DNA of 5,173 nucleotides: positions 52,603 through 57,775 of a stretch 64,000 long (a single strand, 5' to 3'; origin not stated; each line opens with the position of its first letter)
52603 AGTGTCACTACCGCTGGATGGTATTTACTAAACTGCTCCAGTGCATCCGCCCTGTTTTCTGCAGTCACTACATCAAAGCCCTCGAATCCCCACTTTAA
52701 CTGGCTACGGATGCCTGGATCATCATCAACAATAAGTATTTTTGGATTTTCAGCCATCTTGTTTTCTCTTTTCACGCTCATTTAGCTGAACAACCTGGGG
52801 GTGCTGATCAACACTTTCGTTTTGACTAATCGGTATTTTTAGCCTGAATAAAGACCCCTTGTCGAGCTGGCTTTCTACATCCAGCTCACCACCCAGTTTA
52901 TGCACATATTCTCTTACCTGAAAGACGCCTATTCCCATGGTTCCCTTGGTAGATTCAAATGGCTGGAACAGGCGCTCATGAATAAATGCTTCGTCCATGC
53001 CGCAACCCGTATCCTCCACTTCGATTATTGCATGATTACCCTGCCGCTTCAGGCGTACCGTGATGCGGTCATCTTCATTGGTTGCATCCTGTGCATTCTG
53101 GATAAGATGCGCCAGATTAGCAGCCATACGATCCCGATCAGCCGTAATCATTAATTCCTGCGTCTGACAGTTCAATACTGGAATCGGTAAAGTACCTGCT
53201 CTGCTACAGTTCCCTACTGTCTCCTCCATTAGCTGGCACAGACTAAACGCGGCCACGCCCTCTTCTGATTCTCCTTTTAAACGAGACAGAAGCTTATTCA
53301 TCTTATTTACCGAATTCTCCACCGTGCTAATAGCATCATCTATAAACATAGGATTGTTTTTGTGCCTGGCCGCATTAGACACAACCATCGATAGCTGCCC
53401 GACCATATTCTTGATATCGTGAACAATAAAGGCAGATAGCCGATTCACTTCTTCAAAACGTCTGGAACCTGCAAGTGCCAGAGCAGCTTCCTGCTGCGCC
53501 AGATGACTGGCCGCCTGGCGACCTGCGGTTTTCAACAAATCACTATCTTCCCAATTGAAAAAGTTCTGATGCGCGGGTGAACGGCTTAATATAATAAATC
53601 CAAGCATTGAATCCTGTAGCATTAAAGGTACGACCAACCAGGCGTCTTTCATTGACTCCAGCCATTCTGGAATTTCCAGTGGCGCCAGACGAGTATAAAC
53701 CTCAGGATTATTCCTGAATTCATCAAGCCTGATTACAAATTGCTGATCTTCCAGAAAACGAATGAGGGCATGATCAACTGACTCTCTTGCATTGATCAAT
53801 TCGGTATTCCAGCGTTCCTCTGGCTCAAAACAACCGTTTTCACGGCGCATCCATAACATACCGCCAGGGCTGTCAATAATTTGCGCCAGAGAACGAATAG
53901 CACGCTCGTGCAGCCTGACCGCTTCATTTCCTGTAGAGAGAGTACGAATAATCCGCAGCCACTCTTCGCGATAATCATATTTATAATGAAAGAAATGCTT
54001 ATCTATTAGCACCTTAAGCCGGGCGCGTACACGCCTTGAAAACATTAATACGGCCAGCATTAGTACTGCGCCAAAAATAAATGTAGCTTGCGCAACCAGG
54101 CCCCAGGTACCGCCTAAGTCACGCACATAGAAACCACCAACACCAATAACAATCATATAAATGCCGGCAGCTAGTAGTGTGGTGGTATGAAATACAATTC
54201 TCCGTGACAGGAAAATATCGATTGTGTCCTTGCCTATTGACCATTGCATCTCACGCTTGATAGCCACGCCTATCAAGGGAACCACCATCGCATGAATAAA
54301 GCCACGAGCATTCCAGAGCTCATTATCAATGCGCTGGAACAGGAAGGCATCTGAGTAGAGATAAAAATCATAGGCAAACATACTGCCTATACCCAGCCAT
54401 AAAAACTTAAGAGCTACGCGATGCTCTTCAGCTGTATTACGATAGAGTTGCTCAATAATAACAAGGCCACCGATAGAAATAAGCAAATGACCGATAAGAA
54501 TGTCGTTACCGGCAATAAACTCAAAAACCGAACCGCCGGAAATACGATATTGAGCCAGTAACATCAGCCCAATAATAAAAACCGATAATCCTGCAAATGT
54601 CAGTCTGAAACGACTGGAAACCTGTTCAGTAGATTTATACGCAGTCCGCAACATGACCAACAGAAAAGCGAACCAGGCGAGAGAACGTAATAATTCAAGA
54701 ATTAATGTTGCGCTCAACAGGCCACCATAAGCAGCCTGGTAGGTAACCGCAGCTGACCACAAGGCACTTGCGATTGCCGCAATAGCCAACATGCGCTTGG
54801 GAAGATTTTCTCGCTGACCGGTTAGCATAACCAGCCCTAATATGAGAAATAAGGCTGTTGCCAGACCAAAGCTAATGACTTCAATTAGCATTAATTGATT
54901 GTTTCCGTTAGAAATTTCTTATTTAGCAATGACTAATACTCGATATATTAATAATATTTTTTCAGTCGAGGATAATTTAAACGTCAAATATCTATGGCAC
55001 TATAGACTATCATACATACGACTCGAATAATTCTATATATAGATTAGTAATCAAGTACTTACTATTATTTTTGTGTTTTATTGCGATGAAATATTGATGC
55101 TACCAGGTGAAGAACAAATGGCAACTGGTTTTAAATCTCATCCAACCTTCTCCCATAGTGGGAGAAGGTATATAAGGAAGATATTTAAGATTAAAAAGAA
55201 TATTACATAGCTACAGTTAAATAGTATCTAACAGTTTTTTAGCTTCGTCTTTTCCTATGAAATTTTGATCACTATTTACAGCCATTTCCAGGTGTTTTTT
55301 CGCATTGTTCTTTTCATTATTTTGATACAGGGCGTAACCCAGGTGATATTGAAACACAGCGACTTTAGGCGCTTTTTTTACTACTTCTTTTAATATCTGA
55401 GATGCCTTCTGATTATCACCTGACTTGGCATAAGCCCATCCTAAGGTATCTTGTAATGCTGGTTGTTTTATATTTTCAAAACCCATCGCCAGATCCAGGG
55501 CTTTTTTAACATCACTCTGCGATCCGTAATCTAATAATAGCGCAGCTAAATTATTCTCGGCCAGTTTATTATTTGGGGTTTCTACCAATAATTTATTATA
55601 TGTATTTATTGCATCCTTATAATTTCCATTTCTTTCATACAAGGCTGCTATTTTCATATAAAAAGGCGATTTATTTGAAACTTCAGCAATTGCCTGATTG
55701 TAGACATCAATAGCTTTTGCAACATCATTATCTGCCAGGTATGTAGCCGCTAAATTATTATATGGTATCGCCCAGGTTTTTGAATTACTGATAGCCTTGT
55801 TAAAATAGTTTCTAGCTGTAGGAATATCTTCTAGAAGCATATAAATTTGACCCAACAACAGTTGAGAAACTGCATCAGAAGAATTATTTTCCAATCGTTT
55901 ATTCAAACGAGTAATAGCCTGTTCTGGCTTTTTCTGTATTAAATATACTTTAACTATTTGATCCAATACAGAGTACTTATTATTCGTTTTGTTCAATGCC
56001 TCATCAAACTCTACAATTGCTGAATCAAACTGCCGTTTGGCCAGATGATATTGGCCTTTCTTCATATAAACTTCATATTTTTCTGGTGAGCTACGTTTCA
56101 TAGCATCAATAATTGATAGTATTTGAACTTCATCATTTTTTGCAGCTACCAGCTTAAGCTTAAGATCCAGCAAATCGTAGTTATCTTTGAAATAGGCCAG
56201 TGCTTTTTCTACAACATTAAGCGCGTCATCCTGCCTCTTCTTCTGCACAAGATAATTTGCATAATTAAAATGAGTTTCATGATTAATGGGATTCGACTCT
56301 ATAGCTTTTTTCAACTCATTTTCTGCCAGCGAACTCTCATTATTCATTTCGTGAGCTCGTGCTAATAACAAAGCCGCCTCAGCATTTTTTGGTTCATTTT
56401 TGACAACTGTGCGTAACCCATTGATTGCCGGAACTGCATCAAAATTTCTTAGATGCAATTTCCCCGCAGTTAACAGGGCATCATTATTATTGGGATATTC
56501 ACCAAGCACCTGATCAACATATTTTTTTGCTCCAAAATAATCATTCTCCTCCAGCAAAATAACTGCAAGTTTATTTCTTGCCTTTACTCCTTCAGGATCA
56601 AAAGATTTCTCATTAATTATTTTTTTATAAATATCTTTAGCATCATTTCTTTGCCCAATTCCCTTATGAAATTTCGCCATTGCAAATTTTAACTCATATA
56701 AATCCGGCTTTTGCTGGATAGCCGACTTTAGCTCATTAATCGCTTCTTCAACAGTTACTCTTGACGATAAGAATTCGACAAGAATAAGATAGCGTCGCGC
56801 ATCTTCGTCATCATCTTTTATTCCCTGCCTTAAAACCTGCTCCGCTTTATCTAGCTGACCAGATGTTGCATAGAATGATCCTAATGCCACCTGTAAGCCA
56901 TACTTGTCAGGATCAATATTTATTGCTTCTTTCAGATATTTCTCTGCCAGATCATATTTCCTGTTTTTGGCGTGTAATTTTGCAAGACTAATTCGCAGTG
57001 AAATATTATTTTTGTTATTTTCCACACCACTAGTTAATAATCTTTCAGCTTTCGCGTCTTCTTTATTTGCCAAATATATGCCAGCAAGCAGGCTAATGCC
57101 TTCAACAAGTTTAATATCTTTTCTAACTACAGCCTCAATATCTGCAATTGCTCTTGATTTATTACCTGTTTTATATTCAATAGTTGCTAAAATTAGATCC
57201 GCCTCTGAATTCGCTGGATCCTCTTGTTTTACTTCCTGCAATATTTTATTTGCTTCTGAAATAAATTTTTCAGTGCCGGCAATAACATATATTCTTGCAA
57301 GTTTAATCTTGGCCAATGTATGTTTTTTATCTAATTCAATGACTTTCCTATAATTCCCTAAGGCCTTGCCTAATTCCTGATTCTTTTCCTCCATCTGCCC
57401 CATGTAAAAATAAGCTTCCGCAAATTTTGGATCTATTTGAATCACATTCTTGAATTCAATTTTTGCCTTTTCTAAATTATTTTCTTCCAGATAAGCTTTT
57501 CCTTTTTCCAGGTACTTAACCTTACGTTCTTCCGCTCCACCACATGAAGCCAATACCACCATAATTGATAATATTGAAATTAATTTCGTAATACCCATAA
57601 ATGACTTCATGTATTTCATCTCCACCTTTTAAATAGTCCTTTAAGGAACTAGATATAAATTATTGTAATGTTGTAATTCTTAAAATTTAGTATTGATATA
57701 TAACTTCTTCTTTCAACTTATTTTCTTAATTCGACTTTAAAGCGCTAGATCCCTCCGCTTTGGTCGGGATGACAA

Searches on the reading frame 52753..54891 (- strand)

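Call 25: search_protein_families(library=ncbifam, proteins=[window:52753-54891:-], max_evalue=0.00001)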
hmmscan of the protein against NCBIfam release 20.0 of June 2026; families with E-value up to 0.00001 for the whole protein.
window:52753-54891:- (713 aa): 57 families (the best 25 are shown)
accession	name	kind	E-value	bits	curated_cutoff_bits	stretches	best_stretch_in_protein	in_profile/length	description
TIGR02916.1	PEP_his_kin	equivalog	2.3e-225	750.3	300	1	6-687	1-679/679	XrtA/PEP-CTERM system histidine kinase PrsK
NF008468.0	PRK11360.1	equivalog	2e-21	76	646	1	475-693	389-613/616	two-component system sensor histidine kinase AtoS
NF010411.0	PRK13837.1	equivalog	1.3e-19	69.8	647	1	277-697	251-684/828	two-component system VirA-like sensor kinase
NF046044.1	PnpS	equivalog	2.2e-16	59.9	400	1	536-687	231-390/390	two-component system histidine kinase PnpS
NF007688.0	PRK10364.1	equivalog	2.6e-16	59.4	479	1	581-691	344-454/460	two-component system sensor histidine kinase ZraS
TIGR02956.1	TMAO_torS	equivalog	8.4e-16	57.2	676.5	1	578-699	569-693/967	TMAO reductase system sensor histidine kinase/response regulator TorS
NF008543.0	PRK11466.1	equivalog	3.1e-15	55.1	982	1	582-696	555-670/914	TMAO reductase system sensor histidine kinase/response regulator TorS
NF008298.1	PRK11086.1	subfamily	9.9e-15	54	520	1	592-691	427-528/529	DcuS/MalK family sensor histidine kinase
NF041735.1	hist_kin_RppB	equivalog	1.3e-14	53.9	400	1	576-687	321-438/438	two-component system sensor histidine kinase RppB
NF041832.1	near_NosP_CTERM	subfamily_domain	1.8e-14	53.6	400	1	519-706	44-243/370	NahK/ErcS family hybrid sensor histidine kinase/response regulator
TIGR02966.1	phoR_proteo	equivalog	7.5e-14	51.5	334.2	1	530-685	163-332/333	phosphate regulon sensor histidine kinase PhoR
NF010076.0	PRK13557.1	subfamily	9.2e-14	50.7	631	1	468-704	149-410/540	histidine kinase famiy protein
NF011874.0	PRK15347.1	equivalog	1.5e-13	49.8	852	1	575-692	500-618/921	two component system sensor kinase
NF011627.0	PRK15053.1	equivalog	3.9e-13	48.9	656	1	562-692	403-543/552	sensor histidine kinase DpiB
NF041947.1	LuxQ_Vibrio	equivalog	8.6e-13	47.1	1200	1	573-701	572-709/843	quorum-sensing autoinducer 2 sensor kinase/phosphatase LuxQ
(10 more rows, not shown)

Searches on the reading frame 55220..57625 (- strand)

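Call 25: search_protein_families(library=ncbifam, proteins=[window:55220-57625:-], max_evalue=0.00001)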
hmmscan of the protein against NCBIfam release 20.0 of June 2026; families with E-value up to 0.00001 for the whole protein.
window:55220-57625:- (802 aa): 28 families (the best 25 are shown)
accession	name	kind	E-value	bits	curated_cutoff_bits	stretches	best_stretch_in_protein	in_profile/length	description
TIGR02917.1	PEP_TPR_lipo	equivalog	5.2e-92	309.2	312.2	3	397-783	515-898/899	XrtA/PEP-CTERM system TPR-repeat protein PrsT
TIGR02521.1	type_IV_pilW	equivalog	5.7e-48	163.5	154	4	35-102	31-98/234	type IV pilus biogenesis/stability protein PilW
NF040959.1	MamA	equivalog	1.3e-41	142.4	200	4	123-261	54-192/204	magnetosome protein MamA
NF033920.0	C39_PA2778_fam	equivalog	9.3e-30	103.9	150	0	397-478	172-253/255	PA2778 family cysteine peptidase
NF008757.0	PRK11788.1-5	equivalog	1.4e-27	96.9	363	1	122-250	196-324/388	lipopolysaccharide assembly protein LapB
TIGR00540.1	TPR_hemY_coli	hypoth_equivalog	3.7e-23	81.9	142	1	542-645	286-385/385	heme biosynthesis-associated TPR protein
NF052415.1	T3SS_chap_SctY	equivalog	9.3e-23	80.8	70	0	514-612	3-104/106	type III secretion apparatus assembly chaperone SctY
NF008756.0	PRK11788.1-4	equivalog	5.3e-21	75.1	474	2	32-239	104-313/389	lipopolysaccharide assembly protein LapB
NF033762.1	social_mot_Tgl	equivalog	1.6e-20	73.5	225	1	669-775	82-189/252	social motility TPR repeat lipoprotein Tgl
NF047371.1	FlcA_CTERM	equivalog_domain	1.7e-20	73.1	300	0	619-703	438-523/646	periplasmic flagellar collar protein FlcA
NF033758.1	gliding_GltE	equivalog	5.9e-20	71.6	225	2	57-280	74-294/411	adventurous gliding motility TPR repeat lipoprotein GltE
TIGR02795.1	tol_pal_ybgF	equivalog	1.6e-19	70.7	90.1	1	37-143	4-113/119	tol-pal system protein YbgF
NF008755.0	PRK11788.1-3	equivalog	3.6e-17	62.8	430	0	622-778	183-338/388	lipopolysaccharide assembly protein LapB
TIGR03939.1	PGA_TPR_OMP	equivalog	1.1e-15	56.9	366.65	0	287-533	286-513/800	poly-beta-1,6 N-acetyl-D-glucosamine export porin PgaA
NF008520.0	PRK11447.1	equivalog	1.5e-15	56.1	858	1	122-414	367-670/1157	cellulose synthase complex outer membrane protein BcsC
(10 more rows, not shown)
